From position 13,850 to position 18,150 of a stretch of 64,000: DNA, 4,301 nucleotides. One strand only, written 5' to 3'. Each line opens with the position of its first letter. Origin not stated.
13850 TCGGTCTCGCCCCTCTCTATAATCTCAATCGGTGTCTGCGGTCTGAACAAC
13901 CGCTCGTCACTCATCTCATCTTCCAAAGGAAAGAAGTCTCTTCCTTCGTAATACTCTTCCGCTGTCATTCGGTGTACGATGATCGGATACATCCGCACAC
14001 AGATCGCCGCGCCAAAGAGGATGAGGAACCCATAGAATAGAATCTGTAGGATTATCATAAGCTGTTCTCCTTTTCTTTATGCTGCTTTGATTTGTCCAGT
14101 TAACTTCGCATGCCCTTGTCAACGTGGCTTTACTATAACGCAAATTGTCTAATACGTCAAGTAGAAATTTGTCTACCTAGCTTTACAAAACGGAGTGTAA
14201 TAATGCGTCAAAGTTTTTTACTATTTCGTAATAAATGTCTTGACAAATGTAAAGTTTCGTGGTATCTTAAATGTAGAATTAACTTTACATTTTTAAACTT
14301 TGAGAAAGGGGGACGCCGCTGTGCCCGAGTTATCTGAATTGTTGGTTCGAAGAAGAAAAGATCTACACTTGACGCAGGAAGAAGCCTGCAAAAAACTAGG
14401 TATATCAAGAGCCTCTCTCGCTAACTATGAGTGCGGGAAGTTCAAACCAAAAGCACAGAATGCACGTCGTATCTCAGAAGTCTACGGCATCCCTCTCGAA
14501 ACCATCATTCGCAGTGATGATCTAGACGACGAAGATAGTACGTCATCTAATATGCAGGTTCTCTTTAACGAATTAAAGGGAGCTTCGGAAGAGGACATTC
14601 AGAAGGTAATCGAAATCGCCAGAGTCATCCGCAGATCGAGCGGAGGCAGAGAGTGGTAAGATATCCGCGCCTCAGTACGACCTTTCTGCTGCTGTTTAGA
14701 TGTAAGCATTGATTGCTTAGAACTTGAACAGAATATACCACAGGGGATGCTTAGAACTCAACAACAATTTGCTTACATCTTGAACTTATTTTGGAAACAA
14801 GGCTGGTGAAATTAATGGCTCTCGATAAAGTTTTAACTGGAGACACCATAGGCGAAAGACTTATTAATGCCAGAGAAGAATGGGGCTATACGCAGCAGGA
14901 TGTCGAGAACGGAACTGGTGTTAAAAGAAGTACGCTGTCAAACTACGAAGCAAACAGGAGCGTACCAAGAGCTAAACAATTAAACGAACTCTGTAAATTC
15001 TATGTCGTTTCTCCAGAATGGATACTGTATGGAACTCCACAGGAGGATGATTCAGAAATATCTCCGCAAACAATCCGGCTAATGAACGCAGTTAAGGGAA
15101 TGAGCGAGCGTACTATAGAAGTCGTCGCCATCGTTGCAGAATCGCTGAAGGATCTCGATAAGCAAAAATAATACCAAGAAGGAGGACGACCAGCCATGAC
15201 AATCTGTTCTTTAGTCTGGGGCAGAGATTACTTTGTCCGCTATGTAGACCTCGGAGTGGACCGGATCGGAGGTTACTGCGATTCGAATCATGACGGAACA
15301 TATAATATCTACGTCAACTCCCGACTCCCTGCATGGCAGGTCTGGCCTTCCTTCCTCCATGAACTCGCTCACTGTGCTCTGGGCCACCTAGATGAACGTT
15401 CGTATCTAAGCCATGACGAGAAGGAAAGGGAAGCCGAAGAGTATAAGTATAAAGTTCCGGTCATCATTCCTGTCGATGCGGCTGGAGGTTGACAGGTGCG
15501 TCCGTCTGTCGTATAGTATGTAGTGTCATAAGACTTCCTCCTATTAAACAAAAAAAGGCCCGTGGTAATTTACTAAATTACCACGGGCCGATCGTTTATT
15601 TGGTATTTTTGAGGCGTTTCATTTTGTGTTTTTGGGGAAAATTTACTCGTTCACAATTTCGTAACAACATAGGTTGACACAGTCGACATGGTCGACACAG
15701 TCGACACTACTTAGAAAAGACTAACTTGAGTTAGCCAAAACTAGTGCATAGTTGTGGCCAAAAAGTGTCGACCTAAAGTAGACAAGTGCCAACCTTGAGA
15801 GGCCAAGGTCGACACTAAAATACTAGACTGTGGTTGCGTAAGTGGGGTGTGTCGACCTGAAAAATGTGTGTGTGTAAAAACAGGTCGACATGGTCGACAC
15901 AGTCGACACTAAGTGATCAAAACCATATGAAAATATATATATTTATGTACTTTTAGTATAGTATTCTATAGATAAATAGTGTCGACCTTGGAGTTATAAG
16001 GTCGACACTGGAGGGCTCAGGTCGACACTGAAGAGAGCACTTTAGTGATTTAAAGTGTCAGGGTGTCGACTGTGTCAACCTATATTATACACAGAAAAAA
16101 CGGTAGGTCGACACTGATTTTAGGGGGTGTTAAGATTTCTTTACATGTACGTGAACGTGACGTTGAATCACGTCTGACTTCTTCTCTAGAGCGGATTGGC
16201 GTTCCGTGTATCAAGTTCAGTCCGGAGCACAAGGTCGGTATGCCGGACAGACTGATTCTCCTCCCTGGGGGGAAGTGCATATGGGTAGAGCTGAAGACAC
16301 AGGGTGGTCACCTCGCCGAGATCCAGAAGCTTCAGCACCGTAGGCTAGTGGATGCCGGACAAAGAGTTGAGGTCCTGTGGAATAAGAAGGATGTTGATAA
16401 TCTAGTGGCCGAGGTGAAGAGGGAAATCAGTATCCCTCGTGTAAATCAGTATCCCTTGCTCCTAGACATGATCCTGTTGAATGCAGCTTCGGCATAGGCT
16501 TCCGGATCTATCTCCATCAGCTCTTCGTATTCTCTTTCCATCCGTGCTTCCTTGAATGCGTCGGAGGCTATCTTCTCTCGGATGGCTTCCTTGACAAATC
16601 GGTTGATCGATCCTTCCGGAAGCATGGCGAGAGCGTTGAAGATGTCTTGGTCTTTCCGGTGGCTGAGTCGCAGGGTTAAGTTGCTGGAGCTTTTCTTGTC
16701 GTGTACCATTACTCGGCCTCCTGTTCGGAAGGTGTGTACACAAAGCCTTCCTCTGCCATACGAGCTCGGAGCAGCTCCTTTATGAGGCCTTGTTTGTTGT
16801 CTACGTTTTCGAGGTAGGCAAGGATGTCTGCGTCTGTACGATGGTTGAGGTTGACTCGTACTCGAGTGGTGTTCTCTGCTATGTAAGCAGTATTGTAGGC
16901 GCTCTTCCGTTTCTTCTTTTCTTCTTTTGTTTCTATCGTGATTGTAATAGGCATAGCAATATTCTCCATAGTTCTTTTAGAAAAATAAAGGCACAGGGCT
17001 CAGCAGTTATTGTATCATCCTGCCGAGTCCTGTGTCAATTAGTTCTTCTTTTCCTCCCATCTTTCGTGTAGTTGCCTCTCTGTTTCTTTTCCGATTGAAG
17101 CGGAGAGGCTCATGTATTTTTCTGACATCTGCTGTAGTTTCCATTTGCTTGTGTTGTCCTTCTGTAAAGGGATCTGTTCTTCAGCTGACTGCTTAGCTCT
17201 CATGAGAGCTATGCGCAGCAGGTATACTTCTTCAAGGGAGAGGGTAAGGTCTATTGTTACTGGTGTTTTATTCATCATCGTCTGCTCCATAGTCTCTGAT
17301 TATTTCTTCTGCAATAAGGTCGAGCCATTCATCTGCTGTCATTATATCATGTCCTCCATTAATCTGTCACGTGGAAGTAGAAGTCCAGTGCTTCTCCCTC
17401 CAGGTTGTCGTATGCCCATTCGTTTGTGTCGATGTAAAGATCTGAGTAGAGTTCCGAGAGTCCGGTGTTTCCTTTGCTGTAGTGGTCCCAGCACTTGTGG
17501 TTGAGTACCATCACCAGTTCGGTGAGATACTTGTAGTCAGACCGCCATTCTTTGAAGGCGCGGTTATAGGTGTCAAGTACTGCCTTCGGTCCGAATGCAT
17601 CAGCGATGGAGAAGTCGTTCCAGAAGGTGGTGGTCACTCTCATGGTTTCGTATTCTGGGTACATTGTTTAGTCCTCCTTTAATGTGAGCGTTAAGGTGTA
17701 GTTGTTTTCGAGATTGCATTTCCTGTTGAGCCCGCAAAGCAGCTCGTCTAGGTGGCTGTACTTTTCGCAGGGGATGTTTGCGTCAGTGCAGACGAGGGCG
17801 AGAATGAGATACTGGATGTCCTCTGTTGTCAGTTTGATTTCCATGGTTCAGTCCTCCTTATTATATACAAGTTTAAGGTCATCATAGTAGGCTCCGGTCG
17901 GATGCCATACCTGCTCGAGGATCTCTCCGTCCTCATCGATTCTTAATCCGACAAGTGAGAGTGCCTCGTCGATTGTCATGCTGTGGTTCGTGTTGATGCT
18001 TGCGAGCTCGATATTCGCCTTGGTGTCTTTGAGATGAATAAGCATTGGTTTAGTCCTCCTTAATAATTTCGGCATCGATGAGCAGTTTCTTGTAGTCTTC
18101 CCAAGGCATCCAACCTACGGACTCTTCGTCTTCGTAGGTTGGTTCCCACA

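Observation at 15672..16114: Array of about 16 nine-bp GTCGAC-centred iterons with inverted terminal blocks and an AT-rich core, next to a VRR-NUC gene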

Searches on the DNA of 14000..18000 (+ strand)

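Call 7: search_dna_similar(query=window:14000-18000:+, collection=phages, mode=distant)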
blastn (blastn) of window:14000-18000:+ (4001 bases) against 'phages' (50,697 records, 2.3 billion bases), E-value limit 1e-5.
No match.

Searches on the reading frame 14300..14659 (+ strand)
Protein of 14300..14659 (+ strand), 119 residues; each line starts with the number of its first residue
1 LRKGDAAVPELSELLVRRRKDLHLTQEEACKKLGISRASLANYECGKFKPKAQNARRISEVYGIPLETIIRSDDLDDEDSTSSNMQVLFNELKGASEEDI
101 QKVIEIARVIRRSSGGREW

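Call 8: search_protein_families(library=pfam, proteins=[window:14300-14659:+], max_evalue=0.01)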
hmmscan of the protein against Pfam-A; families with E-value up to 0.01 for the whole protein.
window:14300-14659:+ (119 aa): 5 families
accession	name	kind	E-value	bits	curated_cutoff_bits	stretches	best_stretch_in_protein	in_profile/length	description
PF01381.28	HTH_3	-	1.3e-12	47.9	23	1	17-67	3-53/55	Helix-turn-helix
PF12844.13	HTH_19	-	5.6e-09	36.2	30.2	1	19-71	8-60/64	Helix-turn-helix domain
PF13560.12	HTH_31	-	1.7e-07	31.9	27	1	10-66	1-58/64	Helix-turn-helix domain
PF15731.11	MqsA_antitoxin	-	0.0015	19.1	30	1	13-52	72-111/131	Antitoxin component of bacterial toxin-antitoxin system, MqsA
PF04545.22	Sigma70_r4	-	0.0043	17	24.1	0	14-37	11-34/50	Sigma-70, region 4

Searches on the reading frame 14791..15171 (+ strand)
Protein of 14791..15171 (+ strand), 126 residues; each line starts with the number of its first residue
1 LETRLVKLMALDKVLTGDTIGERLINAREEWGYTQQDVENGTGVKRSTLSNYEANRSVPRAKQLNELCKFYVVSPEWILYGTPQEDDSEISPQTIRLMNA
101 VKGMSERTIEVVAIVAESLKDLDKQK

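Call 8: search_protein_families(library=pfam, proteins=[window:14791-15171:+], max_evalue=0.01)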
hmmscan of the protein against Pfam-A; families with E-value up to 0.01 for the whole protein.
window:14791-15171:+ (126 aa): 4 families
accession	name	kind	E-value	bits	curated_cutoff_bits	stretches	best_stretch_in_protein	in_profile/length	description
PF12844.13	HTH_19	-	1.9e-12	47.3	30.2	1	21-80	1-60/64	Helix-turn-helix domain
PF01381.28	HTH_3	-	6.1e-10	39.4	23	1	26-78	3-55/55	Helix-turn-helix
PF13560.12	HTH_31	-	1.6e-08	35.1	27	1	20-76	2-59/64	Helix-turn-helix domain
PF13443.12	HTH_26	-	0.00037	21.1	22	1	29-76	7-55/63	Cro/C1-type HTH DNA-binding domain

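Call 14: find_related_loci(query=window:14791-15171:+, collection=viral_contigs, flank=6000)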
Query window:14791-15171:+ (126 aa) in viral_contigs; peptide patterns used: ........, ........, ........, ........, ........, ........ (x = any residue, [..] = any of these).
10 stretches matched a pattern, but none encodes a relative of the query by tblastn (E <= 1e-3).

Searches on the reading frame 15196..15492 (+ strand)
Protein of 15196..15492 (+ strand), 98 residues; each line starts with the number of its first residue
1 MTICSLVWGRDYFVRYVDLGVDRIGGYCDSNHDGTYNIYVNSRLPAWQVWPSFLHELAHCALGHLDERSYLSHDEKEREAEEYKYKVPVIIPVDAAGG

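Call 8: search_protein_families(library=pfam, proteins=[window:15196-15492:+], max_evalue=0.01)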
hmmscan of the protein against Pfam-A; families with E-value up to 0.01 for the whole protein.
window:15196-15492:+ (98 aa): 2 families
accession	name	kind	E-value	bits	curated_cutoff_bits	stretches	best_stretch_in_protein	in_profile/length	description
PF06114.19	Peptidase_M78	-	4.9e-07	30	22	1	11-81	5-79/123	IrrE N-terminal-like domain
PF08325.16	WLM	-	0.0039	17.7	26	1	44-86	78-120/190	WLM domain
